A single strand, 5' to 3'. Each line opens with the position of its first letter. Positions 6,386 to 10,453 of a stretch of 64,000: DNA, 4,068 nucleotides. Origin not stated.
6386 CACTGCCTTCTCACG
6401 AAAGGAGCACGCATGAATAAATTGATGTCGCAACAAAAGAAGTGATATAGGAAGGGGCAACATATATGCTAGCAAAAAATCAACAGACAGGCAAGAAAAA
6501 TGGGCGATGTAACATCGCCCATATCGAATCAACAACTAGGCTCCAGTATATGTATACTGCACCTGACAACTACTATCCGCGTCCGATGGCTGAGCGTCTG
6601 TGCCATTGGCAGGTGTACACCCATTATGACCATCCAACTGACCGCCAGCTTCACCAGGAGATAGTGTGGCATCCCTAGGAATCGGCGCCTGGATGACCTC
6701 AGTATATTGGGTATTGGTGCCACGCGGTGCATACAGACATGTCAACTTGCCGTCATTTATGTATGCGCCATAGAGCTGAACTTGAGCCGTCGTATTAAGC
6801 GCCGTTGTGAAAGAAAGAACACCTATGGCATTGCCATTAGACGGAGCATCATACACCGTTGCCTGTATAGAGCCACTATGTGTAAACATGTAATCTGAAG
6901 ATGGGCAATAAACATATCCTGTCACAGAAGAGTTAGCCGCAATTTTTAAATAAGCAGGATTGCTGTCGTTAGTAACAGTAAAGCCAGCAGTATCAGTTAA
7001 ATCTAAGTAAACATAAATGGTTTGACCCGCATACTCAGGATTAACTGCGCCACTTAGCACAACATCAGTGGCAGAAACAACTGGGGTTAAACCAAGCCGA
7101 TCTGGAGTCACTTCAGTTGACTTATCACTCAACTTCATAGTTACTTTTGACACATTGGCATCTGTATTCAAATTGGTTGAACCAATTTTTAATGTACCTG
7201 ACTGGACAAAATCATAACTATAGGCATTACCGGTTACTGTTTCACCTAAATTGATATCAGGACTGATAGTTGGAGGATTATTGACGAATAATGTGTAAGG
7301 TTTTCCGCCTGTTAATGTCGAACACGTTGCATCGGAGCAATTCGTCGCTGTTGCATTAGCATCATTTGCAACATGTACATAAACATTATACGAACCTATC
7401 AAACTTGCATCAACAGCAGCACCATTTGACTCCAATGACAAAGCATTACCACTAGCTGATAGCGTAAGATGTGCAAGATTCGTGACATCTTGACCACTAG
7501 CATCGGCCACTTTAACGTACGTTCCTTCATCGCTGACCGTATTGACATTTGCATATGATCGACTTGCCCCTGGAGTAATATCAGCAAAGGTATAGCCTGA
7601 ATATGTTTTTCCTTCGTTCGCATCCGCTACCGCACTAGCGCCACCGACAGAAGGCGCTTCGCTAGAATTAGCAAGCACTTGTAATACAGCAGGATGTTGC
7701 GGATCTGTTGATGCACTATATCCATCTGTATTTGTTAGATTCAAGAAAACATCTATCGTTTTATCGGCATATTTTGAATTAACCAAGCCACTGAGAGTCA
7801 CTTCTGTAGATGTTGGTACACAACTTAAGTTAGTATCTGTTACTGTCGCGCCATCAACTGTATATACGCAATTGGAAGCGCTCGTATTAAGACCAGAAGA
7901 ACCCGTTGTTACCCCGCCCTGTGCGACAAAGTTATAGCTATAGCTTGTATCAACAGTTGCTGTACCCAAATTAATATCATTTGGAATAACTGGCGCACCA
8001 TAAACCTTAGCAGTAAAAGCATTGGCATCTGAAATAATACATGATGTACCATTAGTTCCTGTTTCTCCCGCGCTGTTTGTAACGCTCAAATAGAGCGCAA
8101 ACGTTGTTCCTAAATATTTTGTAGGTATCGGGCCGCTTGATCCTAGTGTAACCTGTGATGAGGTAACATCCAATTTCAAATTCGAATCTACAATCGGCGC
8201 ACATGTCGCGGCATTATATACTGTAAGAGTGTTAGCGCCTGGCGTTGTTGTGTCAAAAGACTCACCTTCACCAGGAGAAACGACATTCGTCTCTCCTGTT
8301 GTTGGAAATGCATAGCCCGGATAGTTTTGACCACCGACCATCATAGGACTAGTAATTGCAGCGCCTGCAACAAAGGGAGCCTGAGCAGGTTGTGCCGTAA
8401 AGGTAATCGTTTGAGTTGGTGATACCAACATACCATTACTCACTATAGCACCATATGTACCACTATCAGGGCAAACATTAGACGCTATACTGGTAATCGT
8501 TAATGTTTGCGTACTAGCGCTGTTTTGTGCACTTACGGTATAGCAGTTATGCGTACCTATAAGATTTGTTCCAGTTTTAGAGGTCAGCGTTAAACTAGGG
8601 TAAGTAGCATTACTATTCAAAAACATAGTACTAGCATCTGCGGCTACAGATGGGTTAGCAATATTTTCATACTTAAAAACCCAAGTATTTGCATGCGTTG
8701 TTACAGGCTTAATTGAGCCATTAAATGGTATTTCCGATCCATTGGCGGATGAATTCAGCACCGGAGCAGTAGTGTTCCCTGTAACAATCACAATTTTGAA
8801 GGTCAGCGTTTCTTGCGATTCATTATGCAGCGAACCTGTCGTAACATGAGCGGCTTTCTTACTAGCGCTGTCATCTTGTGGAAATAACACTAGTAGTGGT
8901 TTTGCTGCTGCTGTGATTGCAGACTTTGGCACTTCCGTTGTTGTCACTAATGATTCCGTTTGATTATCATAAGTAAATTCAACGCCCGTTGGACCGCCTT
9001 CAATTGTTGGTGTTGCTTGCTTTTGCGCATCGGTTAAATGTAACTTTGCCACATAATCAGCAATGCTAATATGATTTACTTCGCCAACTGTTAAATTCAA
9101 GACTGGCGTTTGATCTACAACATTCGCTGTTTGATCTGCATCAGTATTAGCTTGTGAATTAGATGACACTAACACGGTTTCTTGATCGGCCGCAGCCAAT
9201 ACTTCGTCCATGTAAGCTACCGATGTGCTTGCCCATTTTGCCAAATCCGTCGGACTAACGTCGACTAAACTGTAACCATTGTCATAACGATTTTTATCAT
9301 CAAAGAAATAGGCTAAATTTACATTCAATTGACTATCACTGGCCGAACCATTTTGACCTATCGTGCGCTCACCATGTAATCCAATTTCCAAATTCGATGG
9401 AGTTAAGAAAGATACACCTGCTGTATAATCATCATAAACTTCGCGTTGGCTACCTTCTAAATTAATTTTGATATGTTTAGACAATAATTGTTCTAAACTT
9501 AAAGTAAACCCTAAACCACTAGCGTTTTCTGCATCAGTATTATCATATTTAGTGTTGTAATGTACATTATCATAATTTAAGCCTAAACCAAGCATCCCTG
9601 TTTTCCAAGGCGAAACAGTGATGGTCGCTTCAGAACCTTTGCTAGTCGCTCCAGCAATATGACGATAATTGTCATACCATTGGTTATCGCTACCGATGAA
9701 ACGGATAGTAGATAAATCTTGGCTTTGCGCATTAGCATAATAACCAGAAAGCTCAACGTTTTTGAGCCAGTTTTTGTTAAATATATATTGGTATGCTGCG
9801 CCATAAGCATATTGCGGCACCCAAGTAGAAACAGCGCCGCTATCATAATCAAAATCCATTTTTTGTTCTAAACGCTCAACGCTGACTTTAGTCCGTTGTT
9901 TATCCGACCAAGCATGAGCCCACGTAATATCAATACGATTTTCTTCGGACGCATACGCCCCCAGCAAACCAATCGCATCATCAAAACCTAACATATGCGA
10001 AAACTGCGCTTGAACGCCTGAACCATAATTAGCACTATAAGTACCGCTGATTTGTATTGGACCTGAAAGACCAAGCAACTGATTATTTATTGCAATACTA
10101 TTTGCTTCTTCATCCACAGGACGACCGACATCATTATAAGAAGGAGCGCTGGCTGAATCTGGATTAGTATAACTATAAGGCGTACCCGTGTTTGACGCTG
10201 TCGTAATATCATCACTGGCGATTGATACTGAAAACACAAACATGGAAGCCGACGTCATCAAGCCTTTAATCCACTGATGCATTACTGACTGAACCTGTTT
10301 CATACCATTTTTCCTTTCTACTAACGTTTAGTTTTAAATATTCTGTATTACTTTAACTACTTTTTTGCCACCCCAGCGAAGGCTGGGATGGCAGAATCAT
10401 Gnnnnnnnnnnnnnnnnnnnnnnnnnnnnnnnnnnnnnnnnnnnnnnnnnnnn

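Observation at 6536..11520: Inverse-autotransporter (intimin/invasin-like) adhesin plus beta-barrel OMP inserted into the conserved lpxB-rnhB junction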

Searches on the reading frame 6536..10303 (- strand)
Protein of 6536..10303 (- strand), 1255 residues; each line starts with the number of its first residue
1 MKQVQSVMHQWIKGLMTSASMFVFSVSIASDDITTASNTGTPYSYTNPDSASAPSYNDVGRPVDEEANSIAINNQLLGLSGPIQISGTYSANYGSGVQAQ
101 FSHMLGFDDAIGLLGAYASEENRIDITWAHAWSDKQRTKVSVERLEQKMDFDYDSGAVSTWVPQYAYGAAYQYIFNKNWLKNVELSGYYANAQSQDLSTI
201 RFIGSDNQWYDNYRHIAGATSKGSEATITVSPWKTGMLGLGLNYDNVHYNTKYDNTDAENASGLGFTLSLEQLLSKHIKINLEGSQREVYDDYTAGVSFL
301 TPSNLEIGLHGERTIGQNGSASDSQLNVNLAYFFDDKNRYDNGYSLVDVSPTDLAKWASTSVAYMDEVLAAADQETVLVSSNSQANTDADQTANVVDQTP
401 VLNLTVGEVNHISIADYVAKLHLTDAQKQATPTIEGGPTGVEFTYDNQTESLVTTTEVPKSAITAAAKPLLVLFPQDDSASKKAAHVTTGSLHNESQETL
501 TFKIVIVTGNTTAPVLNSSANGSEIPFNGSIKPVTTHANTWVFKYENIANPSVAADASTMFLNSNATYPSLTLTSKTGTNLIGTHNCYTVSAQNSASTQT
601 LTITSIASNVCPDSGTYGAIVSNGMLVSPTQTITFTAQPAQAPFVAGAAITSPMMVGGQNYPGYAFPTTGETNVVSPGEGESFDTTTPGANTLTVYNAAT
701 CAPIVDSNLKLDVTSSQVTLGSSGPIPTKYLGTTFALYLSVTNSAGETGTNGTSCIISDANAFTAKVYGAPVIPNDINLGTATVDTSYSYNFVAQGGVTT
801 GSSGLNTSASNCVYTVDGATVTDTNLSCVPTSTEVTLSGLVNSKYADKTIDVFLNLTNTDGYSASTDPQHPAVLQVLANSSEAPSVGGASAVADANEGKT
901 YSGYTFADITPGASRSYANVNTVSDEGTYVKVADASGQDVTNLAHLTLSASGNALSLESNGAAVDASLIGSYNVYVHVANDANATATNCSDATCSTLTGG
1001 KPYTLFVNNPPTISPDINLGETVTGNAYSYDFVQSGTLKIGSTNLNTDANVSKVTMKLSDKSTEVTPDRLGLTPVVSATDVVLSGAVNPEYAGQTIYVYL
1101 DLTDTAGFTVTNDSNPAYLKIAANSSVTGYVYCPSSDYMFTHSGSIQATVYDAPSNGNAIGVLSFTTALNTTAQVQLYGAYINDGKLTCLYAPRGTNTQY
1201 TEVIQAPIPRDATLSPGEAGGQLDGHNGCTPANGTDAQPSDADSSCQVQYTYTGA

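Call 3: search_protein_families(library=pfam, proteins=[window:6536-10303:-], max_evalue=1)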
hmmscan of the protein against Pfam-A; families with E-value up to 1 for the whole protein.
window:6536-10303:- (1255 aa): 0 families

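Call 4: search_protein_families(library=ncbifam, proteins=[window:6536-10303:-], max_evalue=1)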
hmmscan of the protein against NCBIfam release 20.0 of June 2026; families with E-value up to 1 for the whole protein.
window:6536-10303:- (1255 aa): 0 families

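Call 5: search_solved_structures(query=window:6536-10303:-, max_evalue=10, show_alignments=2)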
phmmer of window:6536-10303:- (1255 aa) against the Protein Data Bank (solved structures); distinct sequences matched with E-value up to 10: 0.

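Call 7: find_homologous_proteins(query=window:6536-10303:-)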
Query window:6536-10303:- (1255 aa): 17 proteins with E <= 0.001 among 8000 candidates.
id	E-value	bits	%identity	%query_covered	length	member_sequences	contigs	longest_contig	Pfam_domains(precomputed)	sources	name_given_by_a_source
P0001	0.0e+0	2764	100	100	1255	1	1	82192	-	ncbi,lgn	-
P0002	0.0e+0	1530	61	90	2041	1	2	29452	PF04234.19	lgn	-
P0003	0.0e+0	1058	53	78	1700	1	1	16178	-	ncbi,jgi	jgi:hypothetical protein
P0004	5.6e-298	1010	52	84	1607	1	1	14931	-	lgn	-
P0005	6.2e-288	977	49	87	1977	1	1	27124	-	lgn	-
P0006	8.2e-248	844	39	80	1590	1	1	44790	-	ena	-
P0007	9.9e-243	827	40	85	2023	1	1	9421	PF16967.12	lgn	-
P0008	7.5e-239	814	52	59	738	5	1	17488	-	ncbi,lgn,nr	ncbi:MAG: hypothetical protein LRY69_06045 [Gammaproteobacteria bacterium]|nr:hypothetical protein [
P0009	3.0e-235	802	40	84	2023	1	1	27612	PF16967.12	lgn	-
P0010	1.8e-211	723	39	81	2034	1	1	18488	-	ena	-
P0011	3.9e-154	533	35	84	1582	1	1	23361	PF04234.19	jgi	jgi:hypothetical protein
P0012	1.0e-130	456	40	58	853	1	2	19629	-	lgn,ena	-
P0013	1.6e-122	429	35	68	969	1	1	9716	-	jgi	-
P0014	2.2e-120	422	36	67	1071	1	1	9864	-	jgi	jgi:hypothetical protein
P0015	9.3e-46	174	39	23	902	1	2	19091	PF05345.19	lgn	-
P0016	1.3e-45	174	35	23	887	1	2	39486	PF05345.19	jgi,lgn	jgi:hypothetical protein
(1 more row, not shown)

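Call 14: find_encoding_contigs(protein=P0001, flank=10000, max_places=3)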
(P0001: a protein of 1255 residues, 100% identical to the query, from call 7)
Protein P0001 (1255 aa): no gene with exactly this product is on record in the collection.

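Call 15: find_encoding_contigs(protein=P0002, flank=10000, max_places=3)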
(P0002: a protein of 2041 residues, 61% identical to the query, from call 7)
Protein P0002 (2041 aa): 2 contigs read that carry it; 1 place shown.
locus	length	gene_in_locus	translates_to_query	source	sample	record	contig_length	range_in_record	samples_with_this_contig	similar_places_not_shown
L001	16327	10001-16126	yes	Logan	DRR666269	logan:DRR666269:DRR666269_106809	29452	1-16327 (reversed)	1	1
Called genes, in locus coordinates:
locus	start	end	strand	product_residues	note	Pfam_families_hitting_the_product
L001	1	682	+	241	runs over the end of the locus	PF01255:Prenyltransf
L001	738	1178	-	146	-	-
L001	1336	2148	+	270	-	PF01148:CTP_transf_1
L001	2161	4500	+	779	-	PF08479:POTRA_2 (faint), PF07244:POTRA (weak), PF08478:POTRA_1 (faint), PF07244:POTRA, PF01103:Omp85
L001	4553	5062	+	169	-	PF03938:OmpH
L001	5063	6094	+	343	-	PF04613:LpxD, PF25084:LbH_EIF2B (weak), PF25087:GMPPB_C, PF00132:Hexapep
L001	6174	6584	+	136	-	PF07977:FabA, PF22817:ApeP-like, PF22818:ApeI-like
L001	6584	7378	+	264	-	PF25084:LbH_EIF2B (faint), PF25087:GMPPB_C (faint), PF00132:Hexapep (weak), PF13720:Acetyltransf_11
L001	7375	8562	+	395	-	PF02684:LpxB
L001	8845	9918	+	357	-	-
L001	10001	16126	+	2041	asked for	PF04234:CopC (faint)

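Call 17: find_encoding_contigs(protein=P0006, flank=10000, max_places=2)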
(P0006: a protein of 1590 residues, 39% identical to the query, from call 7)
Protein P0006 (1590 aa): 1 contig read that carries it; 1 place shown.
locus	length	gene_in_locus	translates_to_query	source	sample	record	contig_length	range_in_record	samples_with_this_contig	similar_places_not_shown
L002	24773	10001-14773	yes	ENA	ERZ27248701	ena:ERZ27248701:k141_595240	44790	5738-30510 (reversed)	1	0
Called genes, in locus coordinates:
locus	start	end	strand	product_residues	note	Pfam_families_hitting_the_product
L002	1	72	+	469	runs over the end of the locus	PF03951:Gln-synt_N, PF00120:Gln-synt_C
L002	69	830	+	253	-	PF03372:Exo_endo_phos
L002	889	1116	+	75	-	PF01197:Ribosomal_L31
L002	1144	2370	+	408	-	PF00390:malic, PF03949:Malic_M, PF01262:AlaDh_PNT_C (faint)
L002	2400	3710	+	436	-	PF07690:MFS_1, PF00083:Sugar_tr (faint)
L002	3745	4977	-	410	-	PF13173:AAA_14, PF13635:DUF4143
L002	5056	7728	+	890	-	PF02861:Clp_N, PF13191:AAA_16 (weak), PF00004:AAA, PF17871:AAA_lid_9, PF00004:AAA, PF07724:AAA_2, PF07728:AAA_5, PF10431:ClpB_D2-small, +9 more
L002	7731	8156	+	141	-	PF00582:Usp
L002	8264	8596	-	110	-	PF00076:RRM_1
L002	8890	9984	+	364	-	-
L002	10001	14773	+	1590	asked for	-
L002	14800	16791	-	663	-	PF17764:PriA_3primeBD, PF00270:DEAD, PF04851:ResIII, PF18319:Zn_ribbon_PriA (weak), PF00271:Helicase_C, PF18074:PriA_C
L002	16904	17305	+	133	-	-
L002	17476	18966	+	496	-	PF00149:Metallophos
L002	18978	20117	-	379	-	PF01266:DAO (faint), PF02254:TrkA_N (faint), PF02737:3HCDH_N (faint), PF03486:HI0933_like (faint), PF07992:Pyr_redox_2, PF13738:Pyr_redox_3, PF00070:Pyr_redox, PF18113:Rbx_binding, +2 more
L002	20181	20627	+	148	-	PF04345:Chor_lyase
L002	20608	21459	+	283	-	PF01040:UbiA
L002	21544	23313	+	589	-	PF09820:AAA-ATPase_like, PF08011:PDDEXK_9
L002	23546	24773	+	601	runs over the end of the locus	-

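Call 18: find_encoding_contigs(protein=P0016, flank=10000, max_places=2)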
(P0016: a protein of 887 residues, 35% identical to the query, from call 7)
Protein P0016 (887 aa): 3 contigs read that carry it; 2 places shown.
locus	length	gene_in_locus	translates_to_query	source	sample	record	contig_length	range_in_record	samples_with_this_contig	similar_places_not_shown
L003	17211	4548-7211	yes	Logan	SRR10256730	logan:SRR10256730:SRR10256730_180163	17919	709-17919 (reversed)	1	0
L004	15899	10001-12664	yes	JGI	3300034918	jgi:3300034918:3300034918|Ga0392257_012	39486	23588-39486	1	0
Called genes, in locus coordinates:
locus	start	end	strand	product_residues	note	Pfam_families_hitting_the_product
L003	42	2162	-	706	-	PF00009:GTP_EFTU, PF22042:EF-G_D2, PF03144:GTP_EFTU_D2, PF14492:EFG_III, PF16658:RF3_C (weak), PF03764:EFG_IV, PF00679:EFG_C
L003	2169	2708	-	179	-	PF00177:Ribosomal_S7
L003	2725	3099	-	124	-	PF00164:Ribosom_S12_S23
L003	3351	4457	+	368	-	-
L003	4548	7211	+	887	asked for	PF05345:He_PIG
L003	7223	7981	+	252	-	-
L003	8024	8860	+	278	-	PF12796:Ank_2, PF13606:Ank_3 (faint), PF13637:Ank_4 (faint), PF00023:Ank (faint)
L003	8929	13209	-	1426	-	-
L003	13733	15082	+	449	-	PF12796:Ank_2 (faint), PF00023:Ank (faint)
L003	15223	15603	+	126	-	PF05973:Gp49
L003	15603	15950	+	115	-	PF13744:HTH_37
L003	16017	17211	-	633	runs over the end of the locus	?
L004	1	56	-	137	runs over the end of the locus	PF00252:Ribosomal_L16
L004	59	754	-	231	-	PF07650:KH_2, PF00189:Ribosomal_S3_C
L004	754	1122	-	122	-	PF00237:Ribosomal_L22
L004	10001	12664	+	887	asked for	PF05345:He_PIG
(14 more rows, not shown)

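Call 89: list_cluster_members(proteins=[P0001, P0018, P0003, P0008, P0029, P0030])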
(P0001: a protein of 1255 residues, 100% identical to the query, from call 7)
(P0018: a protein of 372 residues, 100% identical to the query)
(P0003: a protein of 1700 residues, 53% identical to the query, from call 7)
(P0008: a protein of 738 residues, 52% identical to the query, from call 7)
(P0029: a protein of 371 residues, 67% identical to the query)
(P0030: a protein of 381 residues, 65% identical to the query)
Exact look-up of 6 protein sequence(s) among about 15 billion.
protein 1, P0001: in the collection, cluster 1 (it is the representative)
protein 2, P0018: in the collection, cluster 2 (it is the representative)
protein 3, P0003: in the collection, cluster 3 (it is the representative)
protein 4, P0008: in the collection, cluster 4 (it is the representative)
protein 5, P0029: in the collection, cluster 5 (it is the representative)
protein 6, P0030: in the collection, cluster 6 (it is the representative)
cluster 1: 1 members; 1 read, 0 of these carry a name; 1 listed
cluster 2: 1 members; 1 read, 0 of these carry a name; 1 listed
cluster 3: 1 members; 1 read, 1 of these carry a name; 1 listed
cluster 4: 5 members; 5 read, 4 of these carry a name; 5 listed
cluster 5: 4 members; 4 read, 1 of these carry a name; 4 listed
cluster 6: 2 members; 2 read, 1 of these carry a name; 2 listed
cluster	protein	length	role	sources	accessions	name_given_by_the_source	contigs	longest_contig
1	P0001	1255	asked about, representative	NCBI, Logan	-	-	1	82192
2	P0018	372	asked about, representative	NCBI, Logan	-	-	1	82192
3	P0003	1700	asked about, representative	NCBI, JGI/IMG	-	hypothetical protein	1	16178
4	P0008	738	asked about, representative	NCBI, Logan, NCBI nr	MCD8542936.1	MAG: hypothetical protein LRY69_06045 [Gammaproteobacteria bacterium] | hypothetical protein [Gammaproteobacteria bacterium]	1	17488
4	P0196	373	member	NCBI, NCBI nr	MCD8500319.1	MAG: hypothetical protein LRY43_04810 [Gammaproteobacteria bacterium] | hypothetical protein [Gammaproteobacteria bacterium]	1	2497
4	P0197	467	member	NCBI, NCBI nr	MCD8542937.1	MAG: hypothetical protein LRY69_06050 [Gammaproteobacteria bacterium] | hypothetical protein [Gammaproteobacteria bacterium]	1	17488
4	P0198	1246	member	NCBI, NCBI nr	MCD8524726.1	MAG: hypothetical protein LRY67_02940 [Gammaproteobacteria bacterium] | hypothetical protein [Gammaproteobacteria bacterium]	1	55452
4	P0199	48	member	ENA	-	-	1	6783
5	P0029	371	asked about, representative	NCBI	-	-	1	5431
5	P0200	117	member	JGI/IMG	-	hypothetical protein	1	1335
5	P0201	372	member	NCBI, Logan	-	-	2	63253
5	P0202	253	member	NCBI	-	-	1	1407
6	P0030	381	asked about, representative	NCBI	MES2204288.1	MAG: hypothetical protein V4496_03620 [Pseudomonadota bacterium]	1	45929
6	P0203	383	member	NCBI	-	-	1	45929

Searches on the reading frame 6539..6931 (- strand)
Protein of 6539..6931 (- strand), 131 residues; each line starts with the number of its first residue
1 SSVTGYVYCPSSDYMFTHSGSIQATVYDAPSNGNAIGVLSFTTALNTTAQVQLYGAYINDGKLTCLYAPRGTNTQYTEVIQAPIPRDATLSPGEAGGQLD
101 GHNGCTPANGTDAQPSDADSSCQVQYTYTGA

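Call 102: search_solved_structures(query=A6, max_evalue=10)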
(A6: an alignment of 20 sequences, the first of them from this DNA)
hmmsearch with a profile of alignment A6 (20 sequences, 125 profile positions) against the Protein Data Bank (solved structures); distinct sequences matched with E-value up to 10: 0.

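Call 103: search_protein_families(library=pfam, alignment_id=A6, max_evalue=1)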
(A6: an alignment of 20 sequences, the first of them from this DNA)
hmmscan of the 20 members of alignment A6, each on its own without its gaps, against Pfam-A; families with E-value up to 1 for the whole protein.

A. member 1, seq(131 aa): 0 families

B. families by the number of members that match (of 20 scanned): 7 families
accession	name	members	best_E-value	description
PF18692.7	DUF5640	1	0.023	Family of unknown function (DUF5640)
PF19847.4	DUF6322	1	0.038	Family of unknown function (DUF6322)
PF16151.10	DUF4859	1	0.068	Domain of unknown function (DUF4859)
PF10825.13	DUF2752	1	0.084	Protein of unknown function (DUF2752)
PF08829.15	AlphaC_N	1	0.17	Alpha C protein N terminal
PF02369.22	Big_1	1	0.23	Bacterial Ig-like domain (group 1)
PF24119.1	DUF7393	1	0.28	Domain of unknown function (DUF7393)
